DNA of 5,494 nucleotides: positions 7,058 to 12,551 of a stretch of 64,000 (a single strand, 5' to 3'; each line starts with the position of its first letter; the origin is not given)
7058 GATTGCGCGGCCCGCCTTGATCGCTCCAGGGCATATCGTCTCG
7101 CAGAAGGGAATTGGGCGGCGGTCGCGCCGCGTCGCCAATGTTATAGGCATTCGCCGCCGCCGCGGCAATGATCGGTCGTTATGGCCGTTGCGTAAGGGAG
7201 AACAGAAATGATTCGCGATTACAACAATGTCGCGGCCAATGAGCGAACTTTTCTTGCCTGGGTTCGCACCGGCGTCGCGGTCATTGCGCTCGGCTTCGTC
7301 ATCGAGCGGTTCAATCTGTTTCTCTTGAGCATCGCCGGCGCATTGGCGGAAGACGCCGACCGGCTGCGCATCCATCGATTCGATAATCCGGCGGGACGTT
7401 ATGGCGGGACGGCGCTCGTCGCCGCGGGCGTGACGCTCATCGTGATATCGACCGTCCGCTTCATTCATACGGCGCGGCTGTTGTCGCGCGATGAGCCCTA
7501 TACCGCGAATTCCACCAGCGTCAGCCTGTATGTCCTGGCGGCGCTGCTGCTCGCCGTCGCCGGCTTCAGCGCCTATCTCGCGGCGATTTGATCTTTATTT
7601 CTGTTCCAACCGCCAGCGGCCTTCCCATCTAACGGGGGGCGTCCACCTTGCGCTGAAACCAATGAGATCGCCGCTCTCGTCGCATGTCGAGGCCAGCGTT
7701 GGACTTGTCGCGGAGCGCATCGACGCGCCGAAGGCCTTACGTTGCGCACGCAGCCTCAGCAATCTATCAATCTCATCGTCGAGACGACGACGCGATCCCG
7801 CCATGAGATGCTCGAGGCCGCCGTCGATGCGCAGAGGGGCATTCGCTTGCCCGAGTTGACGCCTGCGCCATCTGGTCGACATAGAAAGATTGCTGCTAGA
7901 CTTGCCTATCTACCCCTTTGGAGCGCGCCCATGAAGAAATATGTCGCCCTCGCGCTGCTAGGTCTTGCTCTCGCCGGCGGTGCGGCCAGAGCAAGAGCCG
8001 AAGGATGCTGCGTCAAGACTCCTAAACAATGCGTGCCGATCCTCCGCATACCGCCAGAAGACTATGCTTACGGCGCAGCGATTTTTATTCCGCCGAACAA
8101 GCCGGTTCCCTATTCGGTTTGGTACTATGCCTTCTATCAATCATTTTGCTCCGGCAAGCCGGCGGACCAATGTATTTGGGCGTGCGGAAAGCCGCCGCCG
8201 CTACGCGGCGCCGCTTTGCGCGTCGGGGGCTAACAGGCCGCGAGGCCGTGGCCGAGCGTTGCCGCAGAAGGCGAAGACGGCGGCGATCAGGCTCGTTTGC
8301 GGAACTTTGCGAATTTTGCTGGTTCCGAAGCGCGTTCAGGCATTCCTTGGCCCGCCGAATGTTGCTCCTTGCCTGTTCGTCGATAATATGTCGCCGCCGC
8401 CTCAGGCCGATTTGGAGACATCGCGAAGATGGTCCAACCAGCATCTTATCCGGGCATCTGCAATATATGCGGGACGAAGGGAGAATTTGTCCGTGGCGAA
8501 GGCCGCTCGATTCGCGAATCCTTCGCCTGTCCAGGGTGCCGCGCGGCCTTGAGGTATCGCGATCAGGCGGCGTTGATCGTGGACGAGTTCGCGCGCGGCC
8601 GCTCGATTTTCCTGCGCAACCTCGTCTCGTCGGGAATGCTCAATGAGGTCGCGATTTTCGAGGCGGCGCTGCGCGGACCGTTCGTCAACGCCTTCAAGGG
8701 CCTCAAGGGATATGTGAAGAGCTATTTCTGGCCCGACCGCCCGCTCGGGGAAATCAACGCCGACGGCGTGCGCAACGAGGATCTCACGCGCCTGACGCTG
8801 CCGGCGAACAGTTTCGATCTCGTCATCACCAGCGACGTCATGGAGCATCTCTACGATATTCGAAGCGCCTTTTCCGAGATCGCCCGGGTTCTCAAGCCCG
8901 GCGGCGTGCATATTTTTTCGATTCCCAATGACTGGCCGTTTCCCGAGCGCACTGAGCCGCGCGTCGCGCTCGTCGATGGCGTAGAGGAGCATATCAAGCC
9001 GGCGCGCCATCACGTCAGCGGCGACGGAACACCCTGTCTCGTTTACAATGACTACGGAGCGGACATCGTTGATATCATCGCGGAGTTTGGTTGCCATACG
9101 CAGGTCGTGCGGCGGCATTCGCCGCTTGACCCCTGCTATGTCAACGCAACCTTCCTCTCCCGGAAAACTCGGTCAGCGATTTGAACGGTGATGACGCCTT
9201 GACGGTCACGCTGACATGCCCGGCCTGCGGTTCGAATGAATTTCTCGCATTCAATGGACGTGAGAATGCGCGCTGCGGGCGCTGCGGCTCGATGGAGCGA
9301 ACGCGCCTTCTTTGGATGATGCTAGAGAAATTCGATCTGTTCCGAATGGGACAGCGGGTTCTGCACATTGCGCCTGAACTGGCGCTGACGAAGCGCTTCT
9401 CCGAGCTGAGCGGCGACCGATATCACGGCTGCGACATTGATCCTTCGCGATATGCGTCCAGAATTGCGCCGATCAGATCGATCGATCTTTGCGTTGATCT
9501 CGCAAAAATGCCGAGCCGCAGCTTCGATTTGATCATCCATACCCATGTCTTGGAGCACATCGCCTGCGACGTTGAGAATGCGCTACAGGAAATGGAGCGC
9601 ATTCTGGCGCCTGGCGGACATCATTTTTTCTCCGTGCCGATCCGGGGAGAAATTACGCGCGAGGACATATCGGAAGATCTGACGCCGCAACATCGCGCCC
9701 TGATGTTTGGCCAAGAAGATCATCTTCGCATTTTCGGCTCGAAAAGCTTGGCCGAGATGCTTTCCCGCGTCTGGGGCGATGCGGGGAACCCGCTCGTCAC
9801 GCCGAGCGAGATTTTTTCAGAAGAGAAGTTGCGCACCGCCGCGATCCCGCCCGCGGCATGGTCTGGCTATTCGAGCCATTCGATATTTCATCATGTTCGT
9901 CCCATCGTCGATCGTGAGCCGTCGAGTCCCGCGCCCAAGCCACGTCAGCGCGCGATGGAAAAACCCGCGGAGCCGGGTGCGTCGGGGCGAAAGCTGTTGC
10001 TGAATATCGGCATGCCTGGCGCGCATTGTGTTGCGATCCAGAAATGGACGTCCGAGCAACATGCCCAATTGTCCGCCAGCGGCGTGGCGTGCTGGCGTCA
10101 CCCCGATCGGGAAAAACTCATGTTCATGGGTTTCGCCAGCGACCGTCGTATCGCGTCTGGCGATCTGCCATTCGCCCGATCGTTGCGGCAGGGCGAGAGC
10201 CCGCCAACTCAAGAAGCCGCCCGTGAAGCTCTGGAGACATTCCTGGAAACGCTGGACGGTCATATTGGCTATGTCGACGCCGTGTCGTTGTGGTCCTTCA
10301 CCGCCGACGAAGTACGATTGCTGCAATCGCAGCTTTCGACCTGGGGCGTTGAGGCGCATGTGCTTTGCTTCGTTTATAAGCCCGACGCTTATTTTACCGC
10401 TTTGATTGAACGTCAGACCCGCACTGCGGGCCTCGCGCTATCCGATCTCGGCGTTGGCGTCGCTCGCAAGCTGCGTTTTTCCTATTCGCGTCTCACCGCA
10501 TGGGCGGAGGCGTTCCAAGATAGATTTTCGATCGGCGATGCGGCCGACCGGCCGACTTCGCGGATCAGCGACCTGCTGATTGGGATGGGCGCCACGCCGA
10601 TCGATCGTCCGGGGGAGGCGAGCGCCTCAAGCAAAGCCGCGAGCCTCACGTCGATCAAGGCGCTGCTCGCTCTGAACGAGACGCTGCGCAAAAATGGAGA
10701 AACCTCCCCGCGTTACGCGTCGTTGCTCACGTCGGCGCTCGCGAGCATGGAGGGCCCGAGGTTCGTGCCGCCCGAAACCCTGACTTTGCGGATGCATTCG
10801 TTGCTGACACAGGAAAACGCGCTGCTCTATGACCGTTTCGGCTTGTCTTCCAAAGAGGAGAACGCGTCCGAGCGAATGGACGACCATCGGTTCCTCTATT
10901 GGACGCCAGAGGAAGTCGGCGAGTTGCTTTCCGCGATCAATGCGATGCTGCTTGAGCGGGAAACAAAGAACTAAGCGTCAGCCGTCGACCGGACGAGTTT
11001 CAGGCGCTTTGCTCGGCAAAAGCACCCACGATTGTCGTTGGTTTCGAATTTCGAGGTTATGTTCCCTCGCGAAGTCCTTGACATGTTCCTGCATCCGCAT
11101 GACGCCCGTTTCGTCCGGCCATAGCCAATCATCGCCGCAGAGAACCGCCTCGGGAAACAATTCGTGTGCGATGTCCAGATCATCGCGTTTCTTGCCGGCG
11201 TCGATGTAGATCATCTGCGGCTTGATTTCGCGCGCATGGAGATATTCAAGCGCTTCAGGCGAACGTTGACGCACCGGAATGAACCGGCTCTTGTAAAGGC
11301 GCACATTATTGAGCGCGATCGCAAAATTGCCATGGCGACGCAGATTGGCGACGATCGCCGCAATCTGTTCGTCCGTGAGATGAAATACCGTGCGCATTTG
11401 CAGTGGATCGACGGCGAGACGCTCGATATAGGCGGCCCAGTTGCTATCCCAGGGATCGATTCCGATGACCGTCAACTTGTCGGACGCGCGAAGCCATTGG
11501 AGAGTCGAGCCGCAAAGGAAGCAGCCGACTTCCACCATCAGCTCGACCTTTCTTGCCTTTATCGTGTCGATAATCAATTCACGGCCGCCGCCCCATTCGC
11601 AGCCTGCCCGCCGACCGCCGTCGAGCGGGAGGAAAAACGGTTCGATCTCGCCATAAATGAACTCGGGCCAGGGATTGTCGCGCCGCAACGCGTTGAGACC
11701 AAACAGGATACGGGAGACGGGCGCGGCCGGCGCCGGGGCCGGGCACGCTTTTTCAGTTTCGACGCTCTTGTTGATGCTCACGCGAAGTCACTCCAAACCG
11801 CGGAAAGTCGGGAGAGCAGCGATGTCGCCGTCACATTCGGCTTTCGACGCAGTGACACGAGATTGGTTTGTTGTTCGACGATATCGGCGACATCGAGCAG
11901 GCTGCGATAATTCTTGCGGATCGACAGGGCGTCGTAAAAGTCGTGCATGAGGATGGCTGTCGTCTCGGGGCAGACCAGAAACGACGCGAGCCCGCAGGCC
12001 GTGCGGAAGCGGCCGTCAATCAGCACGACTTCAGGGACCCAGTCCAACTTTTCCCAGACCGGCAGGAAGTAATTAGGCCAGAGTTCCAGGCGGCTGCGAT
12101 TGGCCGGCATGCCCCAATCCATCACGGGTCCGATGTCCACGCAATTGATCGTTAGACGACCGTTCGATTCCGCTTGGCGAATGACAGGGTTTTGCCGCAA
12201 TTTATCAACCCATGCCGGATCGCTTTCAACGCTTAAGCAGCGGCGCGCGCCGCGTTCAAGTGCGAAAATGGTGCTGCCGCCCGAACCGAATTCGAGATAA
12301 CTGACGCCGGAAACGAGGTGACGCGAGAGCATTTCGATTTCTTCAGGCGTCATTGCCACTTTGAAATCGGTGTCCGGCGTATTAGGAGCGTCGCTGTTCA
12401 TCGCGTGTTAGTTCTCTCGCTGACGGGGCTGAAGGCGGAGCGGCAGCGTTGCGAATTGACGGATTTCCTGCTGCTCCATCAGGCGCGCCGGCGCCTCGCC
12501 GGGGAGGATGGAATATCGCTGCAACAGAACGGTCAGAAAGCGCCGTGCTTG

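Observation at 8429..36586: About 28-kb mosaic glycan/lipid tailoring island with an unusually dense modification toolkit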

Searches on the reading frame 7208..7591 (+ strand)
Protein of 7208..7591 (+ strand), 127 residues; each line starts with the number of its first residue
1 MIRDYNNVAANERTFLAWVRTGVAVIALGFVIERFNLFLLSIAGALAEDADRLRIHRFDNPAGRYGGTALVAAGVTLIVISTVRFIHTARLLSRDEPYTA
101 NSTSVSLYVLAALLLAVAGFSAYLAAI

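Call 8: search_protein_families(library=pfam, proteins=[window:7208-7591:+])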
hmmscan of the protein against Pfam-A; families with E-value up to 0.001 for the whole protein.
window:7208-7591:+ (127 aa): 1 family
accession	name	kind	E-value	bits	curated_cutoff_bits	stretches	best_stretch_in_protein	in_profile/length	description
PF02656.20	DUF202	-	4e-16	59.6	23.4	1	8-90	3-67/68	Domain of unknown function (DUF202)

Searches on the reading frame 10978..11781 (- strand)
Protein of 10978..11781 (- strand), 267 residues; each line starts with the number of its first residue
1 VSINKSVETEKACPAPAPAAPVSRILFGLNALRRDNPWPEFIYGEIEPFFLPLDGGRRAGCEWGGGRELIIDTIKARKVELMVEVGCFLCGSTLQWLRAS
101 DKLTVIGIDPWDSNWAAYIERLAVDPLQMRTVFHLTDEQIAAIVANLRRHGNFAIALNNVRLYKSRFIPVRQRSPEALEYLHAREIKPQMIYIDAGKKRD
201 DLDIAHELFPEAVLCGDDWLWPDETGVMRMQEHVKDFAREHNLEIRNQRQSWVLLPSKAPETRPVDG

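Call 3: search_protein_families(library=pfam, proteins=[window:10978-11781:-])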
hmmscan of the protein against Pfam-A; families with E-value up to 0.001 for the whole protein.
window:10978-11781:- (267 aa): 0 families

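Call 13: search_protein_families(library=ncbifam, max_evalue=0.00001, proteins=[window:10978-11781:-])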
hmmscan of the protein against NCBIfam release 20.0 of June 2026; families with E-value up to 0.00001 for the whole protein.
window:10978-11781:- (267 aa): 0 families

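Call 44: search_protein_families(library=pfam, max_evalue=5, proteins=[window:10978-11781:-])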
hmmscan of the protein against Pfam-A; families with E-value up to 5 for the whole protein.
window:10978-11781:- (267 aa): 2 families
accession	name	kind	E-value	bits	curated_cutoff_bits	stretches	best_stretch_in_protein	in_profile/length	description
PF05949.17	DUF881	-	0.16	12.3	25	1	135-165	38-68/146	Bacterial protein of unknown function (DUF881)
PF16374.11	CIF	-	0.24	11.9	25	1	122-170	46-94/138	Cycle inhibiting factor (CIF)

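Call 67: search_solved_structures(query=window:10978-11781:-, max_evalue=10)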
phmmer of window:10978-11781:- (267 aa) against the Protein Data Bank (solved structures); distinct sequences matched with E-value up to 10: 2.
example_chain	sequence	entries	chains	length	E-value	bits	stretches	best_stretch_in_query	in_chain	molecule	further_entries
7kn1_A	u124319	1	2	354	0.64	12.5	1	204-251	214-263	UDP-glucose 4-epimerase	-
5zy5_A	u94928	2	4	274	1.1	11.8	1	38-94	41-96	Probable catechol O-methyltransferase 1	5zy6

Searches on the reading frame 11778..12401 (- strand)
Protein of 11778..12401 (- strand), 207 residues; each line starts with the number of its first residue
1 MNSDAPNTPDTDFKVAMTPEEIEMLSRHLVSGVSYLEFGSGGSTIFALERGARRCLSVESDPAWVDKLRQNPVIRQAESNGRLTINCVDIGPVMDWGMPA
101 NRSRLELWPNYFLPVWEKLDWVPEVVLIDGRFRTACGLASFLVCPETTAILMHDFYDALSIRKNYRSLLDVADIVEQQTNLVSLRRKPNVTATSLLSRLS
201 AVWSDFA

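Call 3: search_protein_families(library=pfam, proteins=[window:11778-12401:-])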
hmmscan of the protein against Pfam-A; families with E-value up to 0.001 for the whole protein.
window:11778-12401:- (207 aa): 0 families

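Call 13: search_protein_families(library=ncbifam, max_evalue=0.00001, proteins=[window:11778-12401:-])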
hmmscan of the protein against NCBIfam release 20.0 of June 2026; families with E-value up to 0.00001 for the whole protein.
window:11778-12401:- (207 aa): 0 families

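Call 44: search_protein_families(library=pfam, max_evalue=5, proteins=[window:11778-12401:-])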
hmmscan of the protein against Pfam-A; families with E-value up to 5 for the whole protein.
window:11778-12401:- (207 aa): 2 families
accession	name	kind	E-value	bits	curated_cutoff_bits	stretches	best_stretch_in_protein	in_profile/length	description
PF03602.21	Cons_hypoth95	-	0.025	14.7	24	1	39-71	51-83/182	Conserved hypothetical protein 95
PF17585.7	Phage_Arf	-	0.036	14.5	27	1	173-191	20-38/47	Accessory recombination function protein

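Call 66: search_solved_structures(query=window:11778-12401:-, max_evalue=10)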
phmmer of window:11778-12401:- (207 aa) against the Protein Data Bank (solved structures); distinct sequences matched with E-value up to 10: 5.
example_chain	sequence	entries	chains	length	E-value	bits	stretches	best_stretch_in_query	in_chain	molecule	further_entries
3cvo_A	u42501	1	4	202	4.9e-22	82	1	15-155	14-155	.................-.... protein of unknown function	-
5a4x_A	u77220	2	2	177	0.34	13.9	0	41-76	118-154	AT3G17980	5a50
4v29_A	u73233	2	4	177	0.37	13.8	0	41-76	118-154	AT3G17980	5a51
5a4x_B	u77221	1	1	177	0.58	13.1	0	41-76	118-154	AT3G17980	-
5a50_B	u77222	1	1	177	0.58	13.1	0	41-76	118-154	AT3G17980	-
